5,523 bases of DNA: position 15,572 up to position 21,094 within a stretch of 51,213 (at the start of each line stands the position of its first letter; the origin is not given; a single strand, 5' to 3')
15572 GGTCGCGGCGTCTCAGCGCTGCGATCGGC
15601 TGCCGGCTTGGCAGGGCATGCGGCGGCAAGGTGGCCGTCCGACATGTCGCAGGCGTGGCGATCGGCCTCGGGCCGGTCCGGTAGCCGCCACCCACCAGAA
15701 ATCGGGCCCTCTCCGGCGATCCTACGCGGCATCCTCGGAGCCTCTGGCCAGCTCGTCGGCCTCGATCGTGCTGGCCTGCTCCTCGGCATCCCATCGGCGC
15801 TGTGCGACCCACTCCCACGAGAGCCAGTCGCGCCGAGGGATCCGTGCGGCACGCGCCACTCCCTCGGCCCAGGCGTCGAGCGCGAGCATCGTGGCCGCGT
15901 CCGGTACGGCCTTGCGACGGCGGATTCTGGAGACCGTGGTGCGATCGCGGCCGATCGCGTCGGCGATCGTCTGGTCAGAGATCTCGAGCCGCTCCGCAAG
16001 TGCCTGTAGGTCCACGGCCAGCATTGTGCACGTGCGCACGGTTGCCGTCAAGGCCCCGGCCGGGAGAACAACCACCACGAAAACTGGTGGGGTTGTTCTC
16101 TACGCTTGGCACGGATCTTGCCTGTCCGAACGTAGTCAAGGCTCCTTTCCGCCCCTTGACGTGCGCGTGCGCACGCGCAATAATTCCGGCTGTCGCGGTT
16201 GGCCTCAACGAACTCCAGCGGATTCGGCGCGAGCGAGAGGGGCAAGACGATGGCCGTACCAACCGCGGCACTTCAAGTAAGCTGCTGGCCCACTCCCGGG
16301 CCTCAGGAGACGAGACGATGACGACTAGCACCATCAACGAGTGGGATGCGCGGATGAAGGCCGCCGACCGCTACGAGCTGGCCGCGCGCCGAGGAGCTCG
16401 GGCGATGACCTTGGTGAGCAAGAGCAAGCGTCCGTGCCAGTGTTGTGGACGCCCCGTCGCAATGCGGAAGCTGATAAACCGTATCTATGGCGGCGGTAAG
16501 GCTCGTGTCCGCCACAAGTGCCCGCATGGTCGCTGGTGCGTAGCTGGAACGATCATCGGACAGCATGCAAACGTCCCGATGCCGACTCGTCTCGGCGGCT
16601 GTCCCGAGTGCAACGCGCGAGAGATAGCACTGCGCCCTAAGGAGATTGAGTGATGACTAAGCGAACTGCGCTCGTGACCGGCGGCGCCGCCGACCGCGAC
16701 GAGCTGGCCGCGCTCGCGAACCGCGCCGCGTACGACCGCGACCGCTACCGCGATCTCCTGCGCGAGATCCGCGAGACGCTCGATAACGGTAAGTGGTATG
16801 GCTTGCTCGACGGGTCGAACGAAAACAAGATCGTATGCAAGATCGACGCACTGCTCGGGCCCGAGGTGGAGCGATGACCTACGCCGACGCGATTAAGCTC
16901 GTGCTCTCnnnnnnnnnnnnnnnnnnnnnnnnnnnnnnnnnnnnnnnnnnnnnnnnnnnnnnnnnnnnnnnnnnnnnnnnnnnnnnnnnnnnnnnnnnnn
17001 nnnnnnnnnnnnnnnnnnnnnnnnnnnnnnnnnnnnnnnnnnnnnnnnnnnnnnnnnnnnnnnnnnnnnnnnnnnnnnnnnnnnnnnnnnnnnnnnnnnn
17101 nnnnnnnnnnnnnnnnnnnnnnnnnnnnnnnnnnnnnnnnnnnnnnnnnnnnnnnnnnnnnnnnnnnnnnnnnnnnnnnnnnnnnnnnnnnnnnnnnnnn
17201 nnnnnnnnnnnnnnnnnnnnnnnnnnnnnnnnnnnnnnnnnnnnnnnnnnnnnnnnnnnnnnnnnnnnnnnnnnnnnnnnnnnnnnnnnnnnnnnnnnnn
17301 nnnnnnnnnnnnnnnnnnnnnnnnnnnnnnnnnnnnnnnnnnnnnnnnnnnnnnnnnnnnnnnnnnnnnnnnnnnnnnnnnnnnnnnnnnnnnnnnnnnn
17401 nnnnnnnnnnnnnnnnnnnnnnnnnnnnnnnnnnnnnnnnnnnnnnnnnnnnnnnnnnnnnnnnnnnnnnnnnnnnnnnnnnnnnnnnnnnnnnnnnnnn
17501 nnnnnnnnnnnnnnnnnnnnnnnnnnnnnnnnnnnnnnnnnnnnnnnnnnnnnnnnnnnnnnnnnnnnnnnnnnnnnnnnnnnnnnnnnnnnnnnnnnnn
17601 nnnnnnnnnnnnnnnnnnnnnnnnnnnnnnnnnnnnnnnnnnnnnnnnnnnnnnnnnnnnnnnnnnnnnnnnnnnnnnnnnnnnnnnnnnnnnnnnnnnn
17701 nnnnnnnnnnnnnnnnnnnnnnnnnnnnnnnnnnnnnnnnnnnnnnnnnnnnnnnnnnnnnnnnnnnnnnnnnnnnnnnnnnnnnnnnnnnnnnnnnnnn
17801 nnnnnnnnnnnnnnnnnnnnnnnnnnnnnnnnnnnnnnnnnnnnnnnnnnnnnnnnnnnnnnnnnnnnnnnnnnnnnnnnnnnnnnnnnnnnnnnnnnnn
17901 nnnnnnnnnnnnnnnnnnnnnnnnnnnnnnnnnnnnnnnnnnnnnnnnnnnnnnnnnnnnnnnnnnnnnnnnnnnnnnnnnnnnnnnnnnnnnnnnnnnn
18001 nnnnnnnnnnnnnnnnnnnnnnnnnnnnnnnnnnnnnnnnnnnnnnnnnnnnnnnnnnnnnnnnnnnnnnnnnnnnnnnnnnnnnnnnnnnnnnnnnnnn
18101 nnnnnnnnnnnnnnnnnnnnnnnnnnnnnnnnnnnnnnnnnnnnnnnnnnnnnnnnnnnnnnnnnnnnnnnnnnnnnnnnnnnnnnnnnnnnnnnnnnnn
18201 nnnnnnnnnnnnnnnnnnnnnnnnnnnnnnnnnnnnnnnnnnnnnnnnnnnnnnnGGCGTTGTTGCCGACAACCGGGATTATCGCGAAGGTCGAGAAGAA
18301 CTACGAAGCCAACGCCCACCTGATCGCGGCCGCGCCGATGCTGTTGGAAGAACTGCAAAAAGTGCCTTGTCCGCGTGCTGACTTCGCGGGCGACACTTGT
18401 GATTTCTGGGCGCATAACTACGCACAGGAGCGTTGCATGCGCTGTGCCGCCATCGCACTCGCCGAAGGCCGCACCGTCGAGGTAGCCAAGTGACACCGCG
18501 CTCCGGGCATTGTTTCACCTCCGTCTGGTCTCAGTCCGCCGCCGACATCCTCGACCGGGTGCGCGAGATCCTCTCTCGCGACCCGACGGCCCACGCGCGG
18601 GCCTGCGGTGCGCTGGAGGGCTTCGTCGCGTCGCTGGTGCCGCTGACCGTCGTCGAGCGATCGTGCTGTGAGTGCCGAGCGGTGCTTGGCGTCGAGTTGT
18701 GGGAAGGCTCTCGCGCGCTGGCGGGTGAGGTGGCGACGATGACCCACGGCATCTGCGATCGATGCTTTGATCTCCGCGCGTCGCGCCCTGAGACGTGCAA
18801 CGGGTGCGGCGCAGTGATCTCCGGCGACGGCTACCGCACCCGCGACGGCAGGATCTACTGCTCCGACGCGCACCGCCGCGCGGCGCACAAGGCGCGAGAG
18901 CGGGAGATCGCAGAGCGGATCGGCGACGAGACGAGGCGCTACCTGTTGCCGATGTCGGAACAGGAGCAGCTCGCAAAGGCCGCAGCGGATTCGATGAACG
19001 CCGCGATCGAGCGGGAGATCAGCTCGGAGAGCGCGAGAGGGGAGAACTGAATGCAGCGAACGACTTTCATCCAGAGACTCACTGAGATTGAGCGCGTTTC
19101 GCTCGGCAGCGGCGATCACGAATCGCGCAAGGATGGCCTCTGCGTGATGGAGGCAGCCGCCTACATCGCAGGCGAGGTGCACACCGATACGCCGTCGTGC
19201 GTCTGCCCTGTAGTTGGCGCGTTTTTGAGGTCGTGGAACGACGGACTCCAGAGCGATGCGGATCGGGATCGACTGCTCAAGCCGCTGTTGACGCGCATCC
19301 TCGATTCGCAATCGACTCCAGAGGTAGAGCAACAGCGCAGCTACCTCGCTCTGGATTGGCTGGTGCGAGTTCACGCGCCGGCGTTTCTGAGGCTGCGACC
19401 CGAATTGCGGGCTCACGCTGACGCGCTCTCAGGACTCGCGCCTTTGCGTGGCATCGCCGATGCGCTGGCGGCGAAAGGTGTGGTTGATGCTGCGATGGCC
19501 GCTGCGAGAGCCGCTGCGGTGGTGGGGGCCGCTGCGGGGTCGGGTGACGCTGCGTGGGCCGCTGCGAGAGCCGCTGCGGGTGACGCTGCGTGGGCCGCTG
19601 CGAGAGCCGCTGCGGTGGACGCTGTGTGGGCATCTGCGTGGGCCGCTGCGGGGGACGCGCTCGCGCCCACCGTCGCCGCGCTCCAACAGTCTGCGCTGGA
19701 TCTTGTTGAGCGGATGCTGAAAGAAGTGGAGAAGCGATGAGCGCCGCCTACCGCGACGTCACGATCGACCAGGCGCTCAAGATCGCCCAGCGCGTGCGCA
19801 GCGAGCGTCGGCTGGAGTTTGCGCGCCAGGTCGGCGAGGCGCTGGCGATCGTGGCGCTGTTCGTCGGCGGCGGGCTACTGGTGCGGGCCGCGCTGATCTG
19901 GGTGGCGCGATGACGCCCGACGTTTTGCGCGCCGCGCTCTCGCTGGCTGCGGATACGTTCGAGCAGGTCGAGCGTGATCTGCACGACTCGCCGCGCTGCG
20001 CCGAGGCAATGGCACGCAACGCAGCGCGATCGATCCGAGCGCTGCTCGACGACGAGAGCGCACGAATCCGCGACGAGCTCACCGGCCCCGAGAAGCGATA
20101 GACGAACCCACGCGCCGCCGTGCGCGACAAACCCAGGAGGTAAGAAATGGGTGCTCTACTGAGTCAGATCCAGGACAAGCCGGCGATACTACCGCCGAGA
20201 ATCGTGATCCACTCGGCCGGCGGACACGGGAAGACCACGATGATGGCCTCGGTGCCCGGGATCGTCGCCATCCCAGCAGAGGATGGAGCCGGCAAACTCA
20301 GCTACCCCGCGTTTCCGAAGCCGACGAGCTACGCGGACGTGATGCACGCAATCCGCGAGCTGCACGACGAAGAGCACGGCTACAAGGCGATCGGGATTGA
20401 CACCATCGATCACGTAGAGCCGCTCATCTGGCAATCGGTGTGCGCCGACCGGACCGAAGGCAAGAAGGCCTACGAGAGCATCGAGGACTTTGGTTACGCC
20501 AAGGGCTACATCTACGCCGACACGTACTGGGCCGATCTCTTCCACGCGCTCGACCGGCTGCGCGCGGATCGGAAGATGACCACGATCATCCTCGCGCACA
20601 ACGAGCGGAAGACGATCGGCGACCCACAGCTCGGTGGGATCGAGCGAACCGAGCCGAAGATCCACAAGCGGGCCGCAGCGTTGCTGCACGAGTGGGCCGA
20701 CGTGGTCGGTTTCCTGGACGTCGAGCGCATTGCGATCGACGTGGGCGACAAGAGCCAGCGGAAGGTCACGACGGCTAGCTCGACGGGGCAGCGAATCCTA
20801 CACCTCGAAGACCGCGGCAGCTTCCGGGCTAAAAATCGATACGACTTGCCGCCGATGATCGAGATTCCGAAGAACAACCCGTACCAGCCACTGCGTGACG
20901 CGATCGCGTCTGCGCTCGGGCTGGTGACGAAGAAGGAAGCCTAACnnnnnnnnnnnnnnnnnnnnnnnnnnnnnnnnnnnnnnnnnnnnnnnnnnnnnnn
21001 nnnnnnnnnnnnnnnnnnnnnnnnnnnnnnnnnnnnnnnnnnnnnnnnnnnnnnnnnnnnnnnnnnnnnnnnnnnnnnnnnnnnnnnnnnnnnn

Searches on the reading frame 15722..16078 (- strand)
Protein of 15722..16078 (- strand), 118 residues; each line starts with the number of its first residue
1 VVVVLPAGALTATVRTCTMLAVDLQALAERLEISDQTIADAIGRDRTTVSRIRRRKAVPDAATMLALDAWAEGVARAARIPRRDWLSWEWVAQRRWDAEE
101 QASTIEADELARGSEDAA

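Call 57: search_protein_families(library=pfam, max_evalue=0.001, proteins=[window:15722-16078:-])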
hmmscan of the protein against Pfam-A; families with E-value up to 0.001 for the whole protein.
window:15722-16078:- (118 aa): 2 families
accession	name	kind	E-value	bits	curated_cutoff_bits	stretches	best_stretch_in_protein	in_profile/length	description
PF20432.4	Xre-like-HTH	-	3.7e-05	24.4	25.8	1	23-56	14-46/63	Antitoxin Xre-like helix-turn-helix domain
PF13384.12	HTH_23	-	0.00093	19.4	24.6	0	26-55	10-40/50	Homeodomain-like domain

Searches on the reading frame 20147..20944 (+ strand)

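Call 37: search_protein_families(library=pfam, max_evalue=0.001, proteins=[window:20147-20944:+])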
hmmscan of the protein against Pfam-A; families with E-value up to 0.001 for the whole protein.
window:20147-20944:+ (265 aa): 1 family
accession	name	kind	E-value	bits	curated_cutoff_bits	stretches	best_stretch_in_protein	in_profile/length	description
PF13479.12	AAA_24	-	1.4e-35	123.4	27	1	17-232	3-195/195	AAA domain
